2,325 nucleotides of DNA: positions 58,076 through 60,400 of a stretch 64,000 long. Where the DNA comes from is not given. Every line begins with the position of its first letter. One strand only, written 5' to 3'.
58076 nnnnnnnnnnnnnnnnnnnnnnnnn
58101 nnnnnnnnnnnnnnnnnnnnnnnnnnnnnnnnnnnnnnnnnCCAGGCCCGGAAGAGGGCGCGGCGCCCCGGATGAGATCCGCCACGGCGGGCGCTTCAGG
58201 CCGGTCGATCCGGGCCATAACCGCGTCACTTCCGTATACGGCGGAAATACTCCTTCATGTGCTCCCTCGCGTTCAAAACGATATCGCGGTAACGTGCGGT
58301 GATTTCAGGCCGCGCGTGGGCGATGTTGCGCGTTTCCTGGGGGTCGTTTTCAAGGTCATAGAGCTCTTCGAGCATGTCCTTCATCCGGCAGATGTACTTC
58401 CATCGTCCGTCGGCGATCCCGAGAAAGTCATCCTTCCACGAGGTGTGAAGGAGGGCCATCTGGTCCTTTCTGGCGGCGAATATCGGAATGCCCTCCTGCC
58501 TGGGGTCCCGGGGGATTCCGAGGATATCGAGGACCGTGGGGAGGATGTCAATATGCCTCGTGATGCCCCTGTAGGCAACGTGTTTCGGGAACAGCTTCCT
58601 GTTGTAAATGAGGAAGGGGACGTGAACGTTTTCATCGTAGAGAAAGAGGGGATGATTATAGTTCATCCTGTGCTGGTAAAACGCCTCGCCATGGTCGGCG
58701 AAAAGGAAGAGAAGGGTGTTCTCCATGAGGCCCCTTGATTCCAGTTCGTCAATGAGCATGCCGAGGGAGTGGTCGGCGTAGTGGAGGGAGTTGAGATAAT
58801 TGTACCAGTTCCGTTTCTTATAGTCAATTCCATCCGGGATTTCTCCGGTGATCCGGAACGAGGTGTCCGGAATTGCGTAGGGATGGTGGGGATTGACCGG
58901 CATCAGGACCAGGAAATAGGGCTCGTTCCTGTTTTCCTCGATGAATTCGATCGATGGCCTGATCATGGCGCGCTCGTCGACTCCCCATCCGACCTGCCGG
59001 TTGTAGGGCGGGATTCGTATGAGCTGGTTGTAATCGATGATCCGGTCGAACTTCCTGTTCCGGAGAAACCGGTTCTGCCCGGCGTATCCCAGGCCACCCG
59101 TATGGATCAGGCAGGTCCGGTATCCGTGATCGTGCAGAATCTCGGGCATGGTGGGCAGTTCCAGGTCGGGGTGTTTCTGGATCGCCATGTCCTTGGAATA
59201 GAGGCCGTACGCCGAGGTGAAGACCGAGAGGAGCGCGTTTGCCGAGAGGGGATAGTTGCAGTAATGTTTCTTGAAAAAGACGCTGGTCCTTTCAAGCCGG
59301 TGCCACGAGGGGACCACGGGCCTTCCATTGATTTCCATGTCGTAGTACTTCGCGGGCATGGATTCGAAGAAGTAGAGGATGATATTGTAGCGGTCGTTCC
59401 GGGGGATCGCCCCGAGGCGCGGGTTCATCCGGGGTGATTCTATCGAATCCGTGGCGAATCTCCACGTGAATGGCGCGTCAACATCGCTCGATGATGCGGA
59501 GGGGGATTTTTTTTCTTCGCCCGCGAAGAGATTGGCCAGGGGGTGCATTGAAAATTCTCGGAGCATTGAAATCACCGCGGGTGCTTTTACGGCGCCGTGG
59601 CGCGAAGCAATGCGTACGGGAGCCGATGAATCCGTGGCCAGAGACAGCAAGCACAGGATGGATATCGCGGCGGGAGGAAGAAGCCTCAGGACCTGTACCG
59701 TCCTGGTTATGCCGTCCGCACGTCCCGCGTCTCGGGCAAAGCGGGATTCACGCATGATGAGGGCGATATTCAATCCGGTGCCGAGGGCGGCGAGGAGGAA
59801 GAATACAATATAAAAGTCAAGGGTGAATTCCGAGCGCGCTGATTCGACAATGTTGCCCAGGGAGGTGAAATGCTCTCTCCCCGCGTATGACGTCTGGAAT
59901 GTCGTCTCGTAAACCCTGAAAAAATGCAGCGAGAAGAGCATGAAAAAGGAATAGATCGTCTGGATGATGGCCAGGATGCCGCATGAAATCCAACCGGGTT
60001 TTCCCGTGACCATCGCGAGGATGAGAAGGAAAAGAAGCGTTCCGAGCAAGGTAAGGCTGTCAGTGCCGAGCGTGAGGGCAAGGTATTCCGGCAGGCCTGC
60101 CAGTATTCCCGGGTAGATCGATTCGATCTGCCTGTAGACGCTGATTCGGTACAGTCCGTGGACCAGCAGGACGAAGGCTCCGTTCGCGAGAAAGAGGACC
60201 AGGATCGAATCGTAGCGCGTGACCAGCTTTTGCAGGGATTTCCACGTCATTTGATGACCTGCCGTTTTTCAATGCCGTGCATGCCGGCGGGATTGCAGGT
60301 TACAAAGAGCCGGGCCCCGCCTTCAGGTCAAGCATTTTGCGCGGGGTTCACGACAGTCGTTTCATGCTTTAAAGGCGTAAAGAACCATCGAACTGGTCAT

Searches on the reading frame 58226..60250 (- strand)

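Call 54: search_protein_families(library=pfam, proteins=[window:58226-60250:-])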
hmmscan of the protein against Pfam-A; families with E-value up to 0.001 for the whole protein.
window:58226-60250:- (674 aa): 4 families
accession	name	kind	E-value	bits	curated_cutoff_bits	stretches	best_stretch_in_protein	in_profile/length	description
PF00884.28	Sulfatase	-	2.9e-46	158.6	25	1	289-579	2-301/301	Sulfatase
PF16347.10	SGSH_C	-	1.5e-08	35.3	29.3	1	536-646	10-134/154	N-sulphoglucosamine sulphohydrolase, C-terminal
PF01663.27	Phosphodiest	-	4.2e-05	23.7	23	1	485-525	184-224/342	Type I phosphodiesterase / nucleotide pyrophosphatase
PF02995.22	DUF229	-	0.00011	21.5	25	1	484-530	305-351/496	Protein of unknown function (DUF229)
